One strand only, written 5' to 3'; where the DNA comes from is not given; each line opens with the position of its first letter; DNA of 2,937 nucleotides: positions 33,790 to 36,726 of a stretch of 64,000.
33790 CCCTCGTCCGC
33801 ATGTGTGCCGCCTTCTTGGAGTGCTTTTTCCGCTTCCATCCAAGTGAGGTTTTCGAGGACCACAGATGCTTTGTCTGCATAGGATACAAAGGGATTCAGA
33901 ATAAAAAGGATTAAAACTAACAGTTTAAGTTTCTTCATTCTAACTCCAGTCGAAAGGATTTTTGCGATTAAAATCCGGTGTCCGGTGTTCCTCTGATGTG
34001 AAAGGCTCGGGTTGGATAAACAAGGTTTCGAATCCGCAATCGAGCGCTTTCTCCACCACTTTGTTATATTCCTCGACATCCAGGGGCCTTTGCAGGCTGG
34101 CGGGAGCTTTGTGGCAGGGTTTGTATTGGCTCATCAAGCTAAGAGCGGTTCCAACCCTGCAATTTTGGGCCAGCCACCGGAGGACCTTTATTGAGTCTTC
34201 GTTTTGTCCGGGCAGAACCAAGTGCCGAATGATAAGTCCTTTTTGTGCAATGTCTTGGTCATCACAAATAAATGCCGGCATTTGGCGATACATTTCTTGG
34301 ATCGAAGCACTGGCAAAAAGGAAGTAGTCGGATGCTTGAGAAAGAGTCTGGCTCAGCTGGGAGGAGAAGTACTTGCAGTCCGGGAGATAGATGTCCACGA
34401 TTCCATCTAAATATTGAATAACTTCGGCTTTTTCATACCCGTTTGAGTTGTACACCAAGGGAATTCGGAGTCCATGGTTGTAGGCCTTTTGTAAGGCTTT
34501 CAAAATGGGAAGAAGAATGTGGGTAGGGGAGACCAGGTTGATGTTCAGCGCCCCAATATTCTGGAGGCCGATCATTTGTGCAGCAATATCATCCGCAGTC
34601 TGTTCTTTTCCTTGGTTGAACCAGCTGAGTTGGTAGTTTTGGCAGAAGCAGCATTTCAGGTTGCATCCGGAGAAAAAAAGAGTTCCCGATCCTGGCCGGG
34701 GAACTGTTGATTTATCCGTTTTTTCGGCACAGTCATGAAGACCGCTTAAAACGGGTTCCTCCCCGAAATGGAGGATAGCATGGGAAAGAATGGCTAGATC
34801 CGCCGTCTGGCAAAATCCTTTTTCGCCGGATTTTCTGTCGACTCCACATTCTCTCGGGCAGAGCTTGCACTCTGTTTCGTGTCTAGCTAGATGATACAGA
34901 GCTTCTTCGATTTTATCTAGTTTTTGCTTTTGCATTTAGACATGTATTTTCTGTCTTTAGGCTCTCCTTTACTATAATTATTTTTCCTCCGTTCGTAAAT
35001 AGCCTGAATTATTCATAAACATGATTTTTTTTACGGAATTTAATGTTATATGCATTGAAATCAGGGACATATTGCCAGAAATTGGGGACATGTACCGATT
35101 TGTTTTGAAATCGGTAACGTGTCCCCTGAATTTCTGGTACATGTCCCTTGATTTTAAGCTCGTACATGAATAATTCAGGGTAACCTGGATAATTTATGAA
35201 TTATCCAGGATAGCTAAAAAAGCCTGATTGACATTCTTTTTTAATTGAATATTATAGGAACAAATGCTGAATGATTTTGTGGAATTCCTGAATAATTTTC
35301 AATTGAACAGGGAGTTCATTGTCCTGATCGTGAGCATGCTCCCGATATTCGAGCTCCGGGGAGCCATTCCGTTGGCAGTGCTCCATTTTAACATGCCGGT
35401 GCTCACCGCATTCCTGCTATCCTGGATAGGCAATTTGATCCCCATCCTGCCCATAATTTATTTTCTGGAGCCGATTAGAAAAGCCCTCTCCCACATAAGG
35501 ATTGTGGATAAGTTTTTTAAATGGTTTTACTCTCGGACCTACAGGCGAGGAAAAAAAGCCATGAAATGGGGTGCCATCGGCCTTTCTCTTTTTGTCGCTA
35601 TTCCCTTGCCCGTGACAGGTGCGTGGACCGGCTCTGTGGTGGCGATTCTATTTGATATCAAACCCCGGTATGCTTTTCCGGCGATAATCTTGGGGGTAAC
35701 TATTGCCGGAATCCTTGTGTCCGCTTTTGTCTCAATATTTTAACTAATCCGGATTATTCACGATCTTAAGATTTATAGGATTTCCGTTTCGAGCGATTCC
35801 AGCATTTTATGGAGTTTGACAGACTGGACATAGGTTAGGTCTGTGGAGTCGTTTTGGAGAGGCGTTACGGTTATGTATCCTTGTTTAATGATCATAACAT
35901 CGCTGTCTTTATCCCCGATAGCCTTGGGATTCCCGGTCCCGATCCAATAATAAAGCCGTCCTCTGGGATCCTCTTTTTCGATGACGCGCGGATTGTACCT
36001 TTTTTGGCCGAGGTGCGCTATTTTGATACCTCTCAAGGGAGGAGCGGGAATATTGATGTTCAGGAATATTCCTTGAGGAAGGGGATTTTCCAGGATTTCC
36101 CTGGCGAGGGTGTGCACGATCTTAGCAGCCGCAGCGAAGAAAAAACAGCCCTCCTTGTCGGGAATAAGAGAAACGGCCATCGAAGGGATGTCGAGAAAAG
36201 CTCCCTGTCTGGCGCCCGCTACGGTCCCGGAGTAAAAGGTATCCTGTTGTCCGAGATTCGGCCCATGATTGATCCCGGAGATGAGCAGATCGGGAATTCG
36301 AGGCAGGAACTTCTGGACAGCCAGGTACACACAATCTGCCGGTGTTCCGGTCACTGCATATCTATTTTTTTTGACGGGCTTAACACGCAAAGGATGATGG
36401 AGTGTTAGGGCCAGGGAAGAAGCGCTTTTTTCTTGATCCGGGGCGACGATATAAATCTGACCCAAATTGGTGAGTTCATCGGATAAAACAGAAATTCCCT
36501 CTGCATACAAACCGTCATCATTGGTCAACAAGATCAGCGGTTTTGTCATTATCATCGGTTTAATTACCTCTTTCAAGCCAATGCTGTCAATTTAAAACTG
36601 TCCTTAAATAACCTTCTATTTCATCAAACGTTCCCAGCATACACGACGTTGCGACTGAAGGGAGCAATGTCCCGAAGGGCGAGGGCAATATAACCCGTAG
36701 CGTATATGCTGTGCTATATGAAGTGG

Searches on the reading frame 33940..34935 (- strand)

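Call 18: search_protein_families(library=pfam, proteins=[window:33940-34935:-], max_evalue=0.01)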
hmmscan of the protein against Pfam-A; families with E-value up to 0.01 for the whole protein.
window:33940-34935:- (331 aa): 2 families
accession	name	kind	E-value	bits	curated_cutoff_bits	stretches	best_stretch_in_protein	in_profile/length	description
PF04055.27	Radical_SAM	-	5.6e-08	33.6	29.5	1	87-178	3-99/166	Radical SAM superfamily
PF13353.11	Fer4_12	-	0.0039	17.9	22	1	85-121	9-45/137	4Fe-4S single cluster domain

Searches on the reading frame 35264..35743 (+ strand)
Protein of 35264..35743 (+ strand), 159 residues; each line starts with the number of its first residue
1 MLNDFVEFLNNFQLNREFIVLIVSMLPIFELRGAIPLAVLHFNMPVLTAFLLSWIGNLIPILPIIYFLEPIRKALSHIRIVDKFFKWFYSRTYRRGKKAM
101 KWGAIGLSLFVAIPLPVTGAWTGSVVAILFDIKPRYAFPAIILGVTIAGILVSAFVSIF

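Call 18: search_protein_families(library=pfam, proteins=[window:35264-35743:+], max_evalue=0.01)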
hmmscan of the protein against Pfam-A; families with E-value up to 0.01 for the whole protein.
window:35264-35743:+ (159 aa): 2 families
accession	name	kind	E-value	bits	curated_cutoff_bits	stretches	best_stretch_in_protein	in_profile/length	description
PF06695.16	Sm_multidrug_ex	-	6.6e-39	133.7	30.7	1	30-150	1-120/121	Putative small multi-drug export protein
PF18895.5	T4SS_pilin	-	0.0091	16.5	26.6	1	90-115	41-66/71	Type IV secretion system pilin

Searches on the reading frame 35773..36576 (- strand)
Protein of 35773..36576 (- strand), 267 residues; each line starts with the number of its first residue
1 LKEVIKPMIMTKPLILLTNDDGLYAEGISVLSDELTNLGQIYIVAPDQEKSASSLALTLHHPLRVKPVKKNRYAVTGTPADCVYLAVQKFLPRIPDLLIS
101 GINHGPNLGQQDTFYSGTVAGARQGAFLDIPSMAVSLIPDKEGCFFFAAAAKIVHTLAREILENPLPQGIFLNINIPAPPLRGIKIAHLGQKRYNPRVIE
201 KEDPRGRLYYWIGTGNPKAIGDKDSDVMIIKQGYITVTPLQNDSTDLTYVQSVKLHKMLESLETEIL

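Call 18: search_protein_families(library=pfam, proteins=[window:35773-36576:-], max_evalue=0.01)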
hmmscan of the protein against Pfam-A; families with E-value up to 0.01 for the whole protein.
window:35773-36576:- (267 aa): 1 family
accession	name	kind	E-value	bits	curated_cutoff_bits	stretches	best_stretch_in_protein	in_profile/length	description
PF01975.23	SurE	-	3.4e-55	187.2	22.1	1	15-195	1-188/189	Survival protein SurE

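Call 57: search_protein_families(library=pfam, proteins=[L024:2646-4298:+, L020:2533-4278:+, L021:3402-4646:+], max_evalue=0.01)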
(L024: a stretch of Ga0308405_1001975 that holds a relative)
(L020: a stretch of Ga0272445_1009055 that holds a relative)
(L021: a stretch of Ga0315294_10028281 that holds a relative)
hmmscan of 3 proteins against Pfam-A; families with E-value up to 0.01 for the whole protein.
L024:2646-4298:+ (550 aa): 1 family
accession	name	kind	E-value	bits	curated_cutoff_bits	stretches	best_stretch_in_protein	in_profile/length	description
PF09602.15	PhaP_Bmeg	-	0.001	19.5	28.3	0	377-419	122-164/168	Polyhydroxyalkanoic acid inclusion protein (PhaP_Bmeg)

L020:2533-4278:+ (581 aa): 0 families

L021:3402-4646:+ (414 aa): 0 families

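Call 72: search_protein_families(library=padloc, proteins=[L024:2646-4298:+, L020:2533-4278:+, L021:3402-4646:+], max_evalue=0.1)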
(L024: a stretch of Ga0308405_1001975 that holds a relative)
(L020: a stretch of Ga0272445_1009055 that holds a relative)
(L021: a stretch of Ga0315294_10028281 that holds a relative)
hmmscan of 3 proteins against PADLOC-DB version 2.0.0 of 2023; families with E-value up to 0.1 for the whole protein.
L024:2646-4298:+ (550 aa): 0 families

L020:2533-4278:+ (581 aa): 0 families

L021:3402-4646:+ (414 aa): 1 family
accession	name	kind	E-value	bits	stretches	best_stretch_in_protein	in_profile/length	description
PDLC01523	Csx19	-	0.015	13.6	1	307-376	18-82/121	CAS-III-D; effector_UNK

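Call 73: search_protein_families(library=ncbifam, proteins=[L024:2646-4298:+, L020:2533-4278:+, L021:3402-4646:+], max_evalue=0.1)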
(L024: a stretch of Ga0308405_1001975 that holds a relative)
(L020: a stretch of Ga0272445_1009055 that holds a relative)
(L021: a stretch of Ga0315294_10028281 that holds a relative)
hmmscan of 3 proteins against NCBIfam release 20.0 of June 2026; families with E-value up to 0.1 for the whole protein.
L024:2646-4298:+ (550 aa): 6 families
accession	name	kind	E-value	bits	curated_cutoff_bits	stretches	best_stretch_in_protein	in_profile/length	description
NF041635.1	STM3941_fam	subfamily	0.00066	19.6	40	1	28-83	13-70/157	STM3941 family protein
NF007896.0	PRK10600.1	equivalog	0.0025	16.5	578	1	38-145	147-253/598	nitrate/nitrite two-component system sensor histidine kinase NarX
NF033928.1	alph_xenorhab_A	subfamily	0.0094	15.3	125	0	62-131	127-196/339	alpha-xenorhabdolysin family binary toxin subunit A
NF033631.1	SLATT_5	subfamily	0.015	14.8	60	1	23-100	30-110/180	SLATT domain-containing protein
NF047516.1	LA_3659_fam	equivalog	0.083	12.5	36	0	71-106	75-110/221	LA_3659 family protein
NF047514.1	SpiroCoCo_N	equivalog_domain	0.083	12.5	75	0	71-106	75-110/221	SpiroCoCo family coiled-coil protein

L020:2533-4278:+ (581 aa): 0 families

L021:3402-4646:+ (414 aa): 0 families
